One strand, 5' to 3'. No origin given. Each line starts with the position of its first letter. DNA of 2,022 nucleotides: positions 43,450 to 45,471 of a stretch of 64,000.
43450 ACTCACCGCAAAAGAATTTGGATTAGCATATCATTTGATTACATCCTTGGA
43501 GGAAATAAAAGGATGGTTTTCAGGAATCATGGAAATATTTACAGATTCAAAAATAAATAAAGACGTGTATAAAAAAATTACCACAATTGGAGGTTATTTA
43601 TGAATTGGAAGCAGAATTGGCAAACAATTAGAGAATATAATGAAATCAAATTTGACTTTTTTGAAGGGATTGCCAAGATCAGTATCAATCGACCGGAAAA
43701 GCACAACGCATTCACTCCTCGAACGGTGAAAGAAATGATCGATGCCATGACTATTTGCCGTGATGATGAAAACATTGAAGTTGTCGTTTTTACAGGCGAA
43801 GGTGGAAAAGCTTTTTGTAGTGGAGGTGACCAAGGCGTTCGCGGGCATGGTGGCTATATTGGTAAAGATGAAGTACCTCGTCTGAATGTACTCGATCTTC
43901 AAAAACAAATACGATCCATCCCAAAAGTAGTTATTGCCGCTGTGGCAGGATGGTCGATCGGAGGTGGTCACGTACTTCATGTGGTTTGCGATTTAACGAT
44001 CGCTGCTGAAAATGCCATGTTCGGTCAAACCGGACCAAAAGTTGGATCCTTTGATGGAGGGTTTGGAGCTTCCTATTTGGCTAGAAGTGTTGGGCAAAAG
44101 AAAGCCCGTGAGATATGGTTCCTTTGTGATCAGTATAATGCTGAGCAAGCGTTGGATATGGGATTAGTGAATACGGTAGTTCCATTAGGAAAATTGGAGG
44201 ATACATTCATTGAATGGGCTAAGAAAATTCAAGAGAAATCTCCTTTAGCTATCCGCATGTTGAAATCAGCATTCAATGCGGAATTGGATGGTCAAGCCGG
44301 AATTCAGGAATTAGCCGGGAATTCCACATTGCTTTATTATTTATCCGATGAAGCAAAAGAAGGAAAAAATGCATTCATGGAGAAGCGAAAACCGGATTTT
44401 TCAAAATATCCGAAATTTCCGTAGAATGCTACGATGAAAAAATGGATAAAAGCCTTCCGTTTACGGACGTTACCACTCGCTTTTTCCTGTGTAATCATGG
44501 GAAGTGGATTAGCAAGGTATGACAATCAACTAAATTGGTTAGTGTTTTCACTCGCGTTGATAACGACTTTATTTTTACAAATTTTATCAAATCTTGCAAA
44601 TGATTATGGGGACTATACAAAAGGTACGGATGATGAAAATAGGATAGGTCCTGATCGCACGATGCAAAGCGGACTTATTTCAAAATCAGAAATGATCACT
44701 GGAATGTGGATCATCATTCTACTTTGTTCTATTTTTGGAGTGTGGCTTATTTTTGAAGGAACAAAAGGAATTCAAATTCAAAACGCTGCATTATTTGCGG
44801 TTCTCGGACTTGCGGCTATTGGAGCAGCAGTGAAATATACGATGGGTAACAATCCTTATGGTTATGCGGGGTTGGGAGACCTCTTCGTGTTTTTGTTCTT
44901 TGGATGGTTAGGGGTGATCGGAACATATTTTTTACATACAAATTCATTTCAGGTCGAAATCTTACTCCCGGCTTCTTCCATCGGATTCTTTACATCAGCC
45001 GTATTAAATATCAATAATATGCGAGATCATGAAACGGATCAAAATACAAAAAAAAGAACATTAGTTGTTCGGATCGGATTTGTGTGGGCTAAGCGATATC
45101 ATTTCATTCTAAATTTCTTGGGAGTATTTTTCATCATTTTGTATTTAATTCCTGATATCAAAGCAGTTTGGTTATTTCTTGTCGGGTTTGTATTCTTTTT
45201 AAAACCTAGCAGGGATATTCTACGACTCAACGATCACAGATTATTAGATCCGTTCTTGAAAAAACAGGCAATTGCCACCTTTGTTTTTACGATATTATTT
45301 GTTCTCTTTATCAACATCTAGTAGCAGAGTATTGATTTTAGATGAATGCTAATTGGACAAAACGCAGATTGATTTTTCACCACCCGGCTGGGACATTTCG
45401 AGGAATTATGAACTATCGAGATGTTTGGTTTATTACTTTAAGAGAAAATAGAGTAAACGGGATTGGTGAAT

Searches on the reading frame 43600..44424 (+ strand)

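Call 35: search_protein_families(library=pfam, proteins=[window:43600-44424:+], max_evalue=0.001)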
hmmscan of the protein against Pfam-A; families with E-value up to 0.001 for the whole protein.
window:43600-44424:+ (274 aa): 2 families
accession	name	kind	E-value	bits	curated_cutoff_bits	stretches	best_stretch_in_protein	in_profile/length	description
PF00378.25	ECH_1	-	1.5e-79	267.3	27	1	22-268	4-249/251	Enoyl-CoA hydratase/isomerase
PF16113.10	ECH_2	-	1.9e-20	74.1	27.2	1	25-210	2-187/335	Enoyl-CoA hydratase/isomerase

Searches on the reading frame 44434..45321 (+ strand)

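Call 35: search_protein_families(library=pfam, proteins=[window:44434-45321:+], max_evalue=0.001)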
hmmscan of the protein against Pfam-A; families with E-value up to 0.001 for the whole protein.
window:44434-45321:+ (295 aa): 1 family
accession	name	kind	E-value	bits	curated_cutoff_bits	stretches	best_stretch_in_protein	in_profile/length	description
PF01040.23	UbiA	-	4.1e-30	105.3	34.2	1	18-258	3-227/250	UbiA prenyltransferase family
